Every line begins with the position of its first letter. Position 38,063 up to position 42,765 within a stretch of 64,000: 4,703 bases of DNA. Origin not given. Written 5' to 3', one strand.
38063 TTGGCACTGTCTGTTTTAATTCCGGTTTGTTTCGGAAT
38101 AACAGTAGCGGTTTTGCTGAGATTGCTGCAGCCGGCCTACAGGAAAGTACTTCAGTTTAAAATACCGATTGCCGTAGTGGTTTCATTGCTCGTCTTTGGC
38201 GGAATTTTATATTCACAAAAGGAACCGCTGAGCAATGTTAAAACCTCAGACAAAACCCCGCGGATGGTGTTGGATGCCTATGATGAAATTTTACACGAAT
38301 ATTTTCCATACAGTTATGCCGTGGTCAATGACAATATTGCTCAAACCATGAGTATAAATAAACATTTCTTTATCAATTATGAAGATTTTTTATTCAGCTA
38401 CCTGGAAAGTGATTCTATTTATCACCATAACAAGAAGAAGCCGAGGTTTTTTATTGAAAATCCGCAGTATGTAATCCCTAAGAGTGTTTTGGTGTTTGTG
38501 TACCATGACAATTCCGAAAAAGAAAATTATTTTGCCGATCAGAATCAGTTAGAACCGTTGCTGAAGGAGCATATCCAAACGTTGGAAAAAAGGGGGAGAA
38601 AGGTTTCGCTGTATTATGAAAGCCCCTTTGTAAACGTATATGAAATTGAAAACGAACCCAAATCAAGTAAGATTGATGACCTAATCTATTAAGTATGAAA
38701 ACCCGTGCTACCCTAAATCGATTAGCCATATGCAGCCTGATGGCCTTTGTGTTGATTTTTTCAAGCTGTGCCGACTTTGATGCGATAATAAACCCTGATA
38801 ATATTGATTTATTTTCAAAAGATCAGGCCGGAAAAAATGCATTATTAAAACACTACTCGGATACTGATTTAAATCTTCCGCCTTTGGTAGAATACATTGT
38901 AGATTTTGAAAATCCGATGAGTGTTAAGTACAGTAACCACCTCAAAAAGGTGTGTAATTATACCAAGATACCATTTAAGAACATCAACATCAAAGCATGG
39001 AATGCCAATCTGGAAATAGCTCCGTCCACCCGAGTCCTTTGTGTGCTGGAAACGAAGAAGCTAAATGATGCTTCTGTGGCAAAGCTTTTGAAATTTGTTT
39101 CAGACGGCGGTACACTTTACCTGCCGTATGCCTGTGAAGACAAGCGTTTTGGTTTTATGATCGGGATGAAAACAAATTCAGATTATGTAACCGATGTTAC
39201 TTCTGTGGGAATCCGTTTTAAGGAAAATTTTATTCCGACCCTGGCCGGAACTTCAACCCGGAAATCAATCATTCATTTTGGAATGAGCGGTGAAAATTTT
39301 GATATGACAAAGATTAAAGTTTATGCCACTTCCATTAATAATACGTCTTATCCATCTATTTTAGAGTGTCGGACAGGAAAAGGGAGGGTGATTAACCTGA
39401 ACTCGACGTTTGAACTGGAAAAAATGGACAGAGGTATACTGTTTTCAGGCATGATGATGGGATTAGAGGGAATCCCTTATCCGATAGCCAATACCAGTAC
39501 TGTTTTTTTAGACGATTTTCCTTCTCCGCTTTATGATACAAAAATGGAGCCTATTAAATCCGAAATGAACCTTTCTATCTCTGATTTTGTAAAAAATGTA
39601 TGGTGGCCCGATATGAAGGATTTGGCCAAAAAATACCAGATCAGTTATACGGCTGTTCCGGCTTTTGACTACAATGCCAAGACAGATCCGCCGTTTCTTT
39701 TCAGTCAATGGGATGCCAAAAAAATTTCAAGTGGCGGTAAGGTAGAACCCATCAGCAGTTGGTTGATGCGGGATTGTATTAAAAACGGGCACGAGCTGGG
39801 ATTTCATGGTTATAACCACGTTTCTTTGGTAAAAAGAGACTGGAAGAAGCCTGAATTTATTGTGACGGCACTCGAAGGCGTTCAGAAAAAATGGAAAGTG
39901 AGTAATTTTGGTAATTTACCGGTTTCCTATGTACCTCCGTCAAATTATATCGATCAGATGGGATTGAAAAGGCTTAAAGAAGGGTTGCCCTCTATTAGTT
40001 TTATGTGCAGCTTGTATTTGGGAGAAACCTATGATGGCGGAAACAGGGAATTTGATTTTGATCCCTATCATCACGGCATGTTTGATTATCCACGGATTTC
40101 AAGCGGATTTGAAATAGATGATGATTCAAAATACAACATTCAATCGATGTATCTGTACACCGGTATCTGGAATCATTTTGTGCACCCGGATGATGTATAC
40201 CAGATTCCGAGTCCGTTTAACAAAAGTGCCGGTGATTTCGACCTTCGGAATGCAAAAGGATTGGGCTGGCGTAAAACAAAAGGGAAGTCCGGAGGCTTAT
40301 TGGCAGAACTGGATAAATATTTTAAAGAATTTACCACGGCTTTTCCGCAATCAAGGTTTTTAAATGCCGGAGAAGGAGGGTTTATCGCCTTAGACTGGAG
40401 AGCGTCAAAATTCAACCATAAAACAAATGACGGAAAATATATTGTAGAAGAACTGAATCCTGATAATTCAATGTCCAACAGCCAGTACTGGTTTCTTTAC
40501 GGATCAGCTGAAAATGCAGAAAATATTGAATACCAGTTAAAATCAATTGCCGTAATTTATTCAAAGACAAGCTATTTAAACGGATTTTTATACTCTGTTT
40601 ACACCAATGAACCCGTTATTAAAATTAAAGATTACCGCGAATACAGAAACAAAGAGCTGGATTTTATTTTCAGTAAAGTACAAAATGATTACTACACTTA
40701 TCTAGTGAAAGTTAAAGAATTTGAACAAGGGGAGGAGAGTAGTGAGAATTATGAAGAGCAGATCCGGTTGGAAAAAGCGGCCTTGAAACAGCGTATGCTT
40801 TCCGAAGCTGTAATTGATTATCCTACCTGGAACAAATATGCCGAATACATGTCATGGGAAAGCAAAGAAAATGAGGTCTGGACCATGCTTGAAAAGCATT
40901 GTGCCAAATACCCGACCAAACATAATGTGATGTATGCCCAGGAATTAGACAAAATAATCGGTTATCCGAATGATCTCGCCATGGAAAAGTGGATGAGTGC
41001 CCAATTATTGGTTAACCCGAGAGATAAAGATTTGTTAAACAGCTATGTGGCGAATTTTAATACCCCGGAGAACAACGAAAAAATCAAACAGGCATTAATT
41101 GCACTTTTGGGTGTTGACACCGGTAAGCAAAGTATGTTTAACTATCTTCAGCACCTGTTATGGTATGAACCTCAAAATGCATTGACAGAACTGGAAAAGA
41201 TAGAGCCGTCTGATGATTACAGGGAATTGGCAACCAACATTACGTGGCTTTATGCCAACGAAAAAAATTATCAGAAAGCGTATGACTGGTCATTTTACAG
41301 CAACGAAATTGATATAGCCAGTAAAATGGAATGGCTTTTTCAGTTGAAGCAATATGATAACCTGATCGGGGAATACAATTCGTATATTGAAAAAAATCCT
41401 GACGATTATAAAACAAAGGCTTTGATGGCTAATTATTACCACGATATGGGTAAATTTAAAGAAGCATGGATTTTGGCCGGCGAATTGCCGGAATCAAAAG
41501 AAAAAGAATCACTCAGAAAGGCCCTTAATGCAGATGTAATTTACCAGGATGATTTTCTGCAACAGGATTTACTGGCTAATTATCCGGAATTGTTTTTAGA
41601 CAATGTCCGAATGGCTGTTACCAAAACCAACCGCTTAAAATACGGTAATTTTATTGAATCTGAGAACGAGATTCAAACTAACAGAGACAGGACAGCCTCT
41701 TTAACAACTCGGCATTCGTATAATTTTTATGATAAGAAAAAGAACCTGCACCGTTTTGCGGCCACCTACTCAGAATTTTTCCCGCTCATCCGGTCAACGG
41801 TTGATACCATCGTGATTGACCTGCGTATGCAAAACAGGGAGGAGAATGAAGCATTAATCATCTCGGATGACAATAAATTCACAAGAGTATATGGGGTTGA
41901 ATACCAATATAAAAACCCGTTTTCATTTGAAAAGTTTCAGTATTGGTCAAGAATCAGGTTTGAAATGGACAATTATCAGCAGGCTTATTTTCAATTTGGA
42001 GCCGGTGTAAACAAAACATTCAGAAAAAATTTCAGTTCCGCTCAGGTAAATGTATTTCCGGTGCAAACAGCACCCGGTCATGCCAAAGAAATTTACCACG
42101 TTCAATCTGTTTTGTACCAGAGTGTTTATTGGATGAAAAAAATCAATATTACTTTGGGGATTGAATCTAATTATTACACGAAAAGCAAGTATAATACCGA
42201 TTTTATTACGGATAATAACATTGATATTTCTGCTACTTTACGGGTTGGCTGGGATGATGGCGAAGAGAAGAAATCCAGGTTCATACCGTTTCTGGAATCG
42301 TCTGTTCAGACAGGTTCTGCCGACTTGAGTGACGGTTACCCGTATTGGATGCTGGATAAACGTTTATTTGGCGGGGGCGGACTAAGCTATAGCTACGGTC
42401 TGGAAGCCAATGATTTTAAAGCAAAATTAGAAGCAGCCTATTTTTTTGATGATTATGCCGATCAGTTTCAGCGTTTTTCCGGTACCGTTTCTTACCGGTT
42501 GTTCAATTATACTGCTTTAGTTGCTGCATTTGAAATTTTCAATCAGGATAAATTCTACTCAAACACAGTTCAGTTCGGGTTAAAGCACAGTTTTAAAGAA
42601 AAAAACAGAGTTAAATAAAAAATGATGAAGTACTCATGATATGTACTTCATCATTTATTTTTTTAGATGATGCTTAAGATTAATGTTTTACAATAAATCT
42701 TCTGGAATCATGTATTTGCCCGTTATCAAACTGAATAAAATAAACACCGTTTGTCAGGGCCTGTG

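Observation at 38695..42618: Single 1307-aa lipoprotein combining deacetylase-like, TPR-like and beta-barrel-like modules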

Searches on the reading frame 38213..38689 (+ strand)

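Call 77: search_protein_families(library=pfam, proteins=[window:38213-38689:+], max_evalue=0.1)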
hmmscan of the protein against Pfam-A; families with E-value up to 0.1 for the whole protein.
window:38213-38689:+ (159 aa): 1 family
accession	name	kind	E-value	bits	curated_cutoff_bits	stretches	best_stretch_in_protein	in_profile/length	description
PF08283.16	Gemini_AL1_M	-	0.051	14.1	24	1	20-64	19-61/107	Geminivirus rep protein central domain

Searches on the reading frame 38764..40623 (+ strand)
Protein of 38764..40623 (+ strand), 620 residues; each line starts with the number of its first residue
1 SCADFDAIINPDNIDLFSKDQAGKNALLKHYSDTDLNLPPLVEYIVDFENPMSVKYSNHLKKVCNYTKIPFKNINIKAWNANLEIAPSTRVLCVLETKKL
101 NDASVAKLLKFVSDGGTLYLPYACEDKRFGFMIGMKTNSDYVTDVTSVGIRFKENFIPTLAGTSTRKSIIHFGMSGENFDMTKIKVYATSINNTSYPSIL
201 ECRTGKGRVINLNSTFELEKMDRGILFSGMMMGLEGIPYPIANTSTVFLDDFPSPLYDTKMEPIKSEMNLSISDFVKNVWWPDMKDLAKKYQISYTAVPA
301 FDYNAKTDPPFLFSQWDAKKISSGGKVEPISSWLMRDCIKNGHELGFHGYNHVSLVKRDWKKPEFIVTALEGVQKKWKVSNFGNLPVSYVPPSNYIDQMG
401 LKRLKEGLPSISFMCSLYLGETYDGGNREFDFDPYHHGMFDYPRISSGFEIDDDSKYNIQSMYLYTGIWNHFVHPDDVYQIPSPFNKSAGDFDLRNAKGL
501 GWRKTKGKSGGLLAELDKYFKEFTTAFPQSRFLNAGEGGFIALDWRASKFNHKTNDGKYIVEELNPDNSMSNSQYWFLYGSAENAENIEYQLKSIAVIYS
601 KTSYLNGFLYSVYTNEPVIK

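Call 37: predict_structure(alignment_id=A2)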
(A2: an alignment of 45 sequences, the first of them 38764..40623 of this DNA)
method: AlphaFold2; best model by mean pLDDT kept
length: 620 residues; sequences in the alignment: 45
mean_pLDDT: 87.2   pTM: 0.88
mean pLDDT of the five models: 87.2, 86.7, 84.6, 83.9, 83.5
residues with pLDDT >= 90: 403; 70-90: 155; 50-70: 24; < 50: 38
segments of 3 or more residues with pLDDT < 50: 1-26, 484-493
pLDDT, mean of each block of 10 residues (from residue 1): 30 32 53 79 98 96 96 97 96 97 97 98 92 91 91 97 94 92 96 95 96 91 97 96 96 69 82 89 97 93 58 77 87 93 91 82 86 90 92 85 91 91 83 83 92 94 97 81 46 67 85 95 97 95 94 91 89 92 96 94 97 94
secondary structure, 60 per line:
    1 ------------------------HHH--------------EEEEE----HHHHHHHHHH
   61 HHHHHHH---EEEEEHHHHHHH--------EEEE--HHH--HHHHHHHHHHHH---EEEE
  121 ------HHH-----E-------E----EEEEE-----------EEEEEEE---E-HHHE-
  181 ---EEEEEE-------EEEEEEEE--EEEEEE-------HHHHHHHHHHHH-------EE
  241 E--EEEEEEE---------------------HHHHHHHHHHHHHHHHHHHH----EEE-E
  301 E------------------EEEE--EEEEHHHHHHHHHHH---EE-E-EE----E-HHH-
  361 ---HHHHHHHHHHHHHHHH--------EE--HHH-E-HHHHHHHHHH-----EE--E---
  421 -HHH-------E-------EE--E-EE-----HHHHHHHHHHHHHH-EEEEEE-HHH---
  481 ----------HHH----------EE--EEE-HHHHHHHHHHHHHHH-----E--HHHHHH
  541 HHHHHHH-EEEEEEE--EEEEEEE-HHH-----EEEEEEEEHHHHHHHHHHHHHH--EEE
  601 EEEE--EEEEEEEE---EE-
elements in order: E42-46 H51-67 E71-75 H76-82 E91-94 H102-113 E117-120 E148-152 E164-170 E184-189 E197-204 E207-212 H220-231 E239-241 E244-250 H272-291 E296-298 E320-323 E326-329 H330-340 H364-379 H398-407 H453-466 E468-473 E508-510 H512-526 H535-547 E549-555 E558-564 E574-581 H582-595 E598-604 E607-614

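Call 41: fold_search(model_id=the predicted structure, library=pdb)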
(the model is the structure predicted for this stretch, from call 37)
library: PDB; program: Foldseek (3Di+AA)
matches with E <= 10: 1101; with E <= 0.001: 70
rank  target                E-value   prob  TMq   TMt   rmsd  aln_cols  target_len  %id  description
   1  5dfa_A                3.5e-07  1.00  0.24  0.22   5.2       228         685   15  3D structure of the E323A catalytic mutant of Gan42B, a GH42 beta-galactosidase from G. stearothermophilus (released 2015-12-09)
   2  5dfa_B                6.9e-07  1.00  0.24  0.22   5.0       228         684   15  3D structure of the E323A catalytic mutant of Gan42B, a GH42 beta-galactosidase from G. stearothermophilus (released 2015-12-09)
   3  4oif_B                7.3e-07  1.00  0.24  0.22   5.2       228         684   15  3D structure of Gan42B, a GH42 beta-galactosidase from G. (released 2015-02-04)
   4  4oif_A                8.7e-07  1.00  0.24  0.22   5.1       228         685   15  3D structure of Gan42B, a GH42 beta-galactosidase from G. (released 2015-02-04)
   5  3rxz_B                1.4e-06  1.00  0.30  0.60   9.2       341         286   14  Crystal structure of putative polysaccharide deacetylase from Mycobacterium smegmatis (released 2011-06-22)
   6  5e9a_B                1.5e-06  1.00  0.24  0.22   4.8       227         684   11  Crystal structure analysis of the cold-adamped beta-galactosidase from Rahnella sp. R3 (released 2016-10-26)
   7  5e9a_A                1.6e-06  1.00  0.23  0.22   5.5       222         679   13  Crystal structure analysis of the cold-adamped beta-galactosidase from Rahnella sp. R3 (released 2016-10-26)
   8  3tts_A                1.7e-06  1.00  0.24  0.22   5.2       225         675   13  Crystal structure of beta-galactosidase from Bacillus circulans sp. alkalophilus (released 2012-03-21)
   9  9cgy                  2.1e-06  1.00  0.33  0.27  11.2       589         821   10  Structure of the Pel modification enzyme PelA from Pseudomonas thermotolerans (released 2025-05-14)
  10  7vl2_B                3.0e-06  1.00  0.24  0.21   5.2       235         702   13  The complex structure of beta-1,2-glucosyltransferase from Ignavibacterium album with ethyl alpha-D-Glucoside (released 2022-03-09)
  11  5xb7_E                4.2e-06  1.00  0.24  0.22   4.9       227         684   13  GH42 alpha-L-arabinopyranosidase from Bifidobacterium animalis subsp. lactis Bl-04 (released 2017-11-01)
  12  8ibt_B                4.5e-06  1.00  0.23  0.21   7.7       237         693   10  Crystal structure of GH42 beta-galactosidase BiBga42A from Bifidobacterium longum subspecies infantis E318S mutant in  (released 2023-06-07)
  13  5xb7_D                4.5e-06  1.00  0.23  0.21   5.3       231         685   12  GH42 alpha-L-arabinopyranosidase from Bifidobacterium animalis subsp. lactis Bl-04 (released 2017-11-01)
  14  8ibt_A                4.8e-06  1.00  0.23  0.21   7.6       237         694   11  Crystal structure of GH42 beta-galactosidase BiBga42A from Bifidobacterium longum subspecies infantis E318S mutant in  (released 2023-06-07)
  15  8ibr                  5.0e-06  1.00  0.23  0.21   7.8       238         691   10  Crystal structure of GH42 beta-galactosidase BiBga42A from Bifidobacterium longum subspecies infantis in complex with gl (released 2023-06-07)
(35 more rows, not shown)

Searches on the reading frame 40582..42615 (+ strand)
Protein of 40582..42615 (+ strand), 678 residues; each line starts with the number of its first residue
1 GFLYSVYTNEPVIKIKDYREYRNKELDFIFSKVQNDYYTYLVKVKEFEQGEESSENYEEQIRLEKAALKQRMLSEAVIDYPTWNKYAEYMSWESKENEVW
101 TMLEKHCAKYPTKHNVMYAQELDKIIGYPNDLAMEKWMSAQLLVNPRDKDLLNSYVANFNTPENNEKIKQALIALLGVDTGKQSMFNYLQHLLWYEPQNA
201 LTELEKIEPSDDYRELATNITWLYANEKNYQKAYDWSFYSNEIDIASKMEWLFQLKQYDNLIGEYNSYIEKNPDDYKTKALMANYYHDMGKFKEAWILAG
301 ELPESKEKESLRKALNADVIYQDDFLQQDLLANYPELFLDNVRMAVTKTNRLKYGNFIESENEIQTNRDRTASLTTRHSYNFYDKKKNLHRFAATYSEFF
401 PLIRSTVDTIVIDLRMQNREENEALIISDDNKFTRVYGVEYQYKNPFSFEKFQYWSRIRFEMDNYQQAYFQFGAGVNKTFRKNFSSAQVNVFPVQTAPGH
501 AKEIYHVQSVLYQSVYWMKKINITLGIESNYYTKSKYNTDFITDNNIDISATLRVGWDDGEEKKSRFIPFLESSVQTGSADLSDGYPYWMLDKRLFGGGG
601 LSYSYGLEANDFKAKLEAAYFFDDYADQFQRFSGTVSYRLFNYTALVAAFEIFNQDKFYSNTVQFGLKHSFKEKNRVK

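Call 22: search_protein_families(library=pfam, proteins=[window:40582-42615:+], max_evalue=10)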
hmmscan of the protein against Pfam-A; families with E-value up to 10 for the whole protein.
window:40582-42615:+ (678 aa): 0 families

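Call 34: predict_structure(alignment_id=A1)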
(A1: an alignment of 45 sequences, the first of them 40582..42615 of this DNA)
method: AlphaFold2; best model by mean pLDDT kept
length: 678 residues; sequences in the alignment: 45
mean_pLDDT: 87.1   pTM: 0.61
mean pLDDT of the five models: 87.1, 86.0, 85.0, 85.0, 84.5
residues with pLDDT >= 90: 390; 70-90: 214; 50-70: 42; < 50: 32
segments of 3 or more residues with pLDDT < 50: 1-3, 50-55, 407-426, 676-678
pLDDT, mean of each block of 10 residues (from residue 1): 53 62 71 80 64 56 86 88 91 87 91 90 90 90 88 88 86 86 89 90 90 92 94 94 93 95 95 94 95 95 94 94 87 92 89 91 90 95 92 97 60 39 53 93 91 96 94 95 93 92 94 92 97 80 91 94 92 97 87 96 91 96 94 95 93 87 95 59
secondary structure, 60 per line:
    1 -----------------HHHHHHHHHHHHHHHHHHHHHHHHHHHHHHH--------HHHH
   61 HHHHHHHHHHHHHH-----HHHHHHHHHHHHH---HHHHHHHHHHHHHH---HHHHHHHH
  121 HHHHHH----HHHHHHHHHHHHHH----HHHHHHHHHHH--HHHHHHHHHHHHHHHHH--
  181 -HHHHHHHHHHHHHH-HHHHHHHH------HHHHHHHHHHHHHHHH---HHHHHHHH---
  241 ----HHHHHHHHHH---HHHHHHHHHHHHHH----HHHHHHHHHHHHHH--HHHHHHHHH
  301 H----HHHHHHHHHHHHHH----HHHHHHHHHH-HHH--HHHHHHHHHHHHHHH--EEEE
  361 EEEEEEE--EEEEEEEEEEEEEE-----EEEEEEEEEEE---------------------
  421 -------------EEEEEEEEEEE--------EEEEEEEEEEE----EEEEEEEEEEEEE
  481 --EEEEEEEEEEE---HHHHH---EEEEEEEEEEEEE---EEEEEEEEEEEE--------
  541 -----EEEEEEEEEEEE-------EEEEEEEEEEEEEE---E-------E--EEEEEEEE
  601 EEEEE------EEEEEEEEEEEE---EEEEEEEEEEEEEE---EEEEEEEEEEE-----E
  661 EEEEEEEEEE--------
elements in order (helices of 4 or more, strands of 3 or more residues): H18-48 H57-74 H80-92 H96-109 H113-126 H131-144 H149-159 H162-178 H182-195 H197-204 H211-226 H230-237 H245-254 H258-271 H276-289 H292-301 H306-319 H324-333 H340-354 E357-367 E370-383 E389-399 E434-444 E453-463 E468-480 E483-493 H497-501 E505-517 E521-532 E546-557 E565-578 E593-605 E612-623 E627-640 E644-654 E660-670

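Call 35: search_protein_representatives(protein=window:40582-42615:+)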
Query: 678 residues. Proteins with E-value up to 0.001 (for the whole library): 112; up to 1e-10: 88; up to 1e-30: 54. The best 112 are listed.
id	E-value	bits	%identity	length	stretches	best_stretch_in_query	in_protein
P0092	1.2e-159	549.5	45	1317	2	1-540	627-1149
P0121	8.8e-156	536.7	43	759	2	1-543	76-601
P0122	9.8e-105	368.1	46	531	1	1-400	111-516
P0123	1.6e-102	360.8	37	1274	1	59-671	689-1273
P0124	4.9e-101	355.8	34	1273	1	1-671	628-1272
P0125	8.4e-100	351.8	36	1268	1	51-671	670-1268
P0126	2.0e-82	294.4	32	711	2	186-672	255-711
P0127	6.2e-77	276.2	30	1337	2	195-670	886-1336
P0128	6.3e-76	272.9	31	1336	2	183-671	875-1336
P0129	1.5e-74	268.3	33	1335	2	188-672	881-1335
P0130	1.8e-74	268.1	31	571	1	74-671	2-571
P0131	1.0e-71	259.0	40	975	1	1-345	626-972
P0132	6.5e-70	253.0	29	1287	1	60-675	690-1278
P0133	5.3e-69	250.0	30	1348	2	215-675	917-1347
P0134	2.0e-68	248.1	32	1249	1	1-670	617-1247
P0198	1.0e-12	64.1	21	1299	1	84-608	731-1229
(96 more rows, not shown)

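Call 39: fold_search(model_id=the predicted structure, library=pdb)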
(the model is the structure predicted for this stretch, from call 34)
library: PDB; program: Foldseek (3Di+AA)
matches with E <= 10: 991; with E <= 0.001: 11
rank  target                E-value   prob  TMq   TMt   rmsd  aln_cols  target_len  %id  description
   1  9b8h_A                2.2e-08  1.00  0.39  0.44  15.3       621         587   10  Cryo-EM structure of E. coli cellulose synthase subunit C with cellotetraose (released 2025-02-19)
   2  9b8a                  3.7e-08  1.00  0.37  0.44  23.4       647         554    8  Cryo-EM structure of E. coli cellulose synthase subunit C (released 2025-02-19)
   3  6tzk                  1.9e-06  1.00  0.37  0.53   8.6       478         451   10  Bacterial cellulose synthase outermembrane channel BcsC with terminal TPR repeat (released 2019-10-23)
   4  4y25                  2.7e-05  1.00  0.33  0.70   4.7       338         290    7  Bacterial polysaccharide outer membrane secretin (released 2016-03-16)
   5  9h80_M                1.0e-04  1.00  0.33  0.53  12.9       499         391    9  Structure of the outer membrane exopolysaccharide transporter PelBC (released 2025-06-11)
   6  2f1c                  2.7e-04  1.00  0.24  0.51  11.4       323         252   10  Crystal structure of the monomeric porin OmpG (released 2006-06-27)
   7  3brz                  3.7e-04  1.00  0.22  0.33  13.7       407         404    9  Crystal structure of the Pseudomonas putida toluene transporter TodX (released 2008-06-10)
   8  2iwv_A                6.2e-04  1.00  0.23  0.45  11.8       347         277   11  Structure of the monomeric outer membrane porin OmpG in the open and closed conformation (released 2006-08-14)
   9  2wvp                  6.7e-04  1.00  0.24  0.51  11.7       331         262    9  Synthetically modified OmpG (released 2010-07-14)
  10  5dl7                  8.4e-04  1.00  0.25  0.37  10.1       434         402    8  Crystal structure of Acinetobacter baumannii OccAB3 (released 2016-02-03)
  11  4mee                  9.8e-04  1.00  0.16  0.27  18.3       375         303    9  Crystal structure of the transport unit of the autotransporter AIDA-I from Escherichia coli (released 2014-06-04)
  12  3qq2_C                1.3e-03  1.00  0.17  0.36  16.2       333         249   11  Crystal Structure of the Beta Domain of the Bordetella Autotransporter Brka (released 2011-04-13)
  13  3bs0_A                1.5e-03  1.00  0.21  0.31  15.1       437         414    9  Crystal structure of the P. putida toluene transporter TodX (released 2008-06-10)
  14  9a32_MODEL_1_A        1.6e-03  1.00  0.24  0.38   9.8       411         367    9  Model of E. coli OmpC by in-cell photo-crosslinking MS and deep learning (released 2023-02-24)
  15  3aeh_A                1.6e-03  1.00  0.17  0.33  14.6       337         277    9  Integral membrane domain of autotransporter Hbp (released 2010-07-07)
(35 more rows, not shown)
